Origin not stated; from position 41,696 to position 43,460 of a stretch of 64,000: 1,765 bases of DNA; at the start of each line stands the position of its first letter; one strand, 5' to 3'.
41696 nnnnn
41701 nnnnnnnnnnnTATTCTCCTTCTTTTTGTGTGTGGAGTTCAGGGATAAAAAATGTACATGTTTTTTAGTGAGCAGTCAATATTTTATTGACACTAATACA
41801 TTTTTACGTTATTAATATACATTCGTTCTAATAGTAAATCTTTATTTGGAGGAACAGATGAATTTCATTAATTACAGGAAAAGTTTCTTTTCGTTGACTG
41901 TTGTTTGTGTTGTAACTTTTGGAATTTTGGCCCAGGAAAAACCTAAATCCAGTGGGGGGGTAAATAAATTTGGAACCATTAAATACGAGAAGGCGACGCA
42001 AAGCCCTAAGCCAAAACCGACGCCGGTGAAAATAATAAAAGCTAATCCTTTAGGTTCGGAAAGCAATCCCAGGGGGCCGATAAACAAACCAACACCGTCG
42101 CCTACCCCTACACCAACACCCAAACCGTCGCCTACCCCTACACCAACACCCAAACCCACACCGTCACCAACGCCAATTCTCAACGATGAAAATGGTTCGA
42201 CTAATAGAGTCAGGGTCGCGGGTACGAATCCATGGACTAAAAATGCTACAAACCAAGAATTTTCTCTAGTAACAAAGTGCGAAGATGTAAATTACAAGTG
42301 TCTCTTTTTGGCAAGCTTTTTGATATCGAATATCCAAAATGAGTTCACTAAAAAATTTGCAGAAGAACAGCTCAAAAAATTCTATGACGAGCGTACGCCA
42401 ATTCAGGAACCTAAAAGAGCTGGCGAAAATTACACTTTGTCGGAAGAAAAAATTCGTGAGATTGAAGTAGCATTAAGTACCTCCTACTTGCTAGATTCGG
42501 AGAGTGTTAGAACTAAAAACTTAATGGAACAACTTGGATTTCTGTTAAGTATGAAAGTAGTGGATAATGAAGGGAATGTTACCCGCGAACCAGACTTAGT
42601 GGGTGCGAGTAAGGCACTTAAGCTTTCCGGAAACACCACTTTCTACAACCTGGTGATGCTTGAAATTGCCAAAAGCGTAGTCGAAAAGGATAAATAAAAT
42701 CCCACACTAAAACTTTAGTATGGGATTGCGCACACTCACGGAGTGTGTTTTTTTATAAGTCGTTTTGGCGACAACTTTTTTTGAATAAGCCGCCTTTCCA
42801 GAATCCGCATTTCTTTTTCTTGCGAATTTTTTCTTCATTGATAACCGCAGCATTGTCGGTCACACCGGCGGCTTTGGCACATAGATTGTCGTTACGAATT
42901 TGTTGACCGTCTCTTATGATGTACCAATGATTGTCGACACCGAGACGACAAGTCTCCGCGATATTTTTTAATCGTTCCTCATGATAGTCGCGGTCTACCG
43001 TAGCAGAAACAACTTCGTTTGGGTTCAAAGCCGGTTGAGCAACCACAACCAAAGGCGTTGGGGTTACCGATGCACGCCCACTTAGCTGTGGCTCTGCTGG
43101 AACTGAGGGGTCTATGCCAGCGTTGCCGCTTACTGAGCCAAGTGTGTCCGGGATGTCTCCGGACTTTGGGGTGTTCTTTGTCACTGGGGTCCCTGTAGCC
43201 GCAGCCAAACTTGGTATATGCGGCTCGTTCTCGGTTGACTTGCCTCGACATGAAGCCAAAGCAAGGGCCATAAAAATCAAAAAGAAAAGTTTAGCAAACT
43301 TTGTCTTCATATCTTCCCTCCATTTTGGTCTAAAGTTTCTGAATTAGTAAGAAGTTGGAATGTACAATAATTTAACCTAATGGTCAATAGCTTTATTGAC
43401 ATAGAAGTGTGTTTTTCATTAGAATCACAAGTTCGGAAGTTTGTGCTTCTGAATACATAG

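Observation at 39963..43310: Tandem-duplicated convergent cassette: secreted PT-linker protein plus Cys-lipoprotein, inside a peptidoglycan-remodelling locus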

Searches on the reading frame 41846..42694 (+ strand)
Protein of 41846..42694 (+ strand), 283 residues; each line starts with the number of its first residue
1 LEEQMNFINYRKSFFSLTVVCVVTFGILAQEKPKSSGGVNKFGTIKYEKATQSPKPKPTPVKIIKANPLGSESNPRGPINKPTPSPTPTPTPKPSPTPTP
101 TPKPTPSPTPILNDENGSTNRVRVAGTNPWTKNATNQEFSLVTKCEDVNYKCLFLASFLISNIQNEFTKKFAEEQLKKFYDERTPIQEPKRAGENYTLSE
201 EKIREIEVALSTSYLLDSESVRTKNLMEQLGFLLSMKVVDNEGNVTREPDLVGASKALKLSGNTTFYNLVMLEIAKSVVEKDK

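Call 6: search_protein_families(library=pfam, proteins=[window:41846-42694:+], max_evalue=0.1)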
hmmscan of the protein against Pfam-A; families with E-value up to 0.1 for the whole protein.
window:41846-42694:+ (283 aa): 1 family
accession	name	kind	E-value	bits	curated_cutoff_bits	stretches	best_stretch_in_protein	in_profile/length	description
PF05887.16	Trypan_PARP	-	0.0017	18.8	100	1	15-107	14-112/134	Procyclic acidic repetitive protein (PARP)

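Call 78: search_protein_families(library=padloc, proteins=[window:41858-42694:+], max_evalue=0.1)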
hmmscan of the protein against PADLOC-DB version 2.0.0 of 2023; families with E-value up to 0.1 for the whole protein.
window:41858-42694:+ (279 aa): 1 family
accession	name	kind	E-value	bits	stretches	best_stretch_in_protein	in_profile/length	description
PDLC04061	PD-T4-6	-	0.00018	19.2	1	14-132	364-492/510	-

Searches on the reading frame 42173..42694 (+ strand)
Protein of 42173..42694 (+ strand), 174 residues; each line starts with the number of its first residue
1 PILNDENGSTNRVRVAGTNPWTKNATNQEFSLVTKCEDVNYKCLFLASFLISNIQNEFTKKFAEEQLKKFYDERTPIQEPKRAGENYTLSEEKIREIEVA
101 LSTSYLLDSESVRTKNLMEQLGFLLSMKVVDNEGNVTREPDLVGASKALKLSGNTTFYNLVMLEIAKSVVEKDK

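Call 50: search_protein_families(library=ncbifam, proteins=[window:42173-42694:+], max_evalue=1)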
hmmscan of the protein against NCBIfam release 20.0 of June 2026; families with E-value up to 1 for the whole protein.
window:42173-42694:+ (174 aa): 0 families

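Call 51: search_protein_families(library=phrogs, proteins=[window:42173-42694:+], max_evalue=1)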
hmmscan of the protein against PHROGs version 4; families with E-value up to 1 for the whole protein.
window:42173-42694:+ (174 aa): 1 family
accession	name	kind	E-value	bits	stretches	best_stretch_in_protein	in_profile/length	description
phrog_18478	-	unknown function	0.12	12.9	1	57-114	39-96/193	-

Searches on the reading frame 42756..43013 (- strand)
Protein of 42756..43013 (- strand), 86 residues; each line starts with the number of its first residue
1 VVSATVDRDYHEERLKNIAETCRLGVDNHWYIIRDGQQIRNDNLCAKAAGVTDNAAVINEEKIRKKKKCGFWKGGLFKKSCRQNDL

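Call 64: predict_structure(alignment_id=A8)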
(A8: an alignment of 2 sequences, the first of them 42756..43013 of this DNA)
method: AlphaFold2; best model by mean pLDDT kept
length: 86 residues; sequences in the alignment: 2
mean_pLDDT: 61.0   pTM: 0.41
mean pLDDT of the five models: 61.0, 59.4, 59.1, 58.2, 56.3
residues with pLDDT >= 90: 0; 70-90: 26; 50-70: 33; < 50: 27
segments of 3 or more residues with pLDDT < 50: 1-10, 70-86
pLDDT, mean of each block of 10 residues (from residue 1): 44 60 77 82 74 61 56 45 42
secondary structure, 60 per line:
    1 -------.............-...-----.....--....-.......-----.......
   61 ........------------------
elements in order: H8-20 E22-24 E30-34 E37-40 H42-48 H54-68

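Call 85: search_dna_similar(query=window:42756-43013:-, collection=plasmids, mode=protein, max_evalue=0.01, max_rows=5)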
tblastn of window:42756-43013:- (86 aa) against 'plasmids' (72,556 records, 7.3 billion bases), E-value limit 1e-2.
No match.

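Call 86: search_dna_similar(query=window:42756-43013:-, collection=phages, mode=protein, max_evalue=0.01, max_rows=5)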
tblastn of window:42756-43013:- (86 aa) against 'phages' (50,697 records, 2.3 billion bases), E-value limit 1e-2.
No match.

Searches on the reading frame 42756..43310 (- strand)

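Call 6: search_protein_families(library=pfam, proteins=[window:42756-43310:-], max_evalue=0.1)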
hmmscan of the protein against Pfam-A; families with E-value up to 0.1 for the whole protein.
window:42756-43310:- (185 aa): 0 families

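Call 50: search_protein_families(library=ncbifam, proteins=[window:42756-43310:-], max_evalue=1)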
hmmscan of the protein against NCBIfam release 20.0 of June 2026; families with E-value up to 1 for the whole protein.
window:42756-43310:- (185 aa): 1 family
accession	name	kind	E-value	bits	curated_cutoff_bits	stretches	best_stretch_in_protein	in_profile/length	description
NF050142.1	PG1828_fam_lipo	equivalog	0.0014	19.3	50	1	1-46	1-44/59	PG1828 family lipoprotein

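Call 51: search_protein_families(library=phrogs, proteins=[window:42756-43310:-], max_evalue=1)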
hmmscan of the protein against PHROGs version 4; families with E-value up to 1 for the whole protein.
window:42756-43310:- (185 aa): 1 family
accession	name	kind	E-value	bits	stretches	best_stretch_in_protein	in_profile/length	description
phrog_20415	-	unknown function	0.32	12.5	1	96-161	28-93/99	-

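Call 78: search_protein_families(library=padloc, proteins=[window:42756-43310:-], max_evalue=0.1)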
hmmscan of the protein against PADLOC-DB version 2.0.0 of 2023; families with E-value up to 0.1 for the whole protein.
window:42756-43310:- (185 aa): 0 families
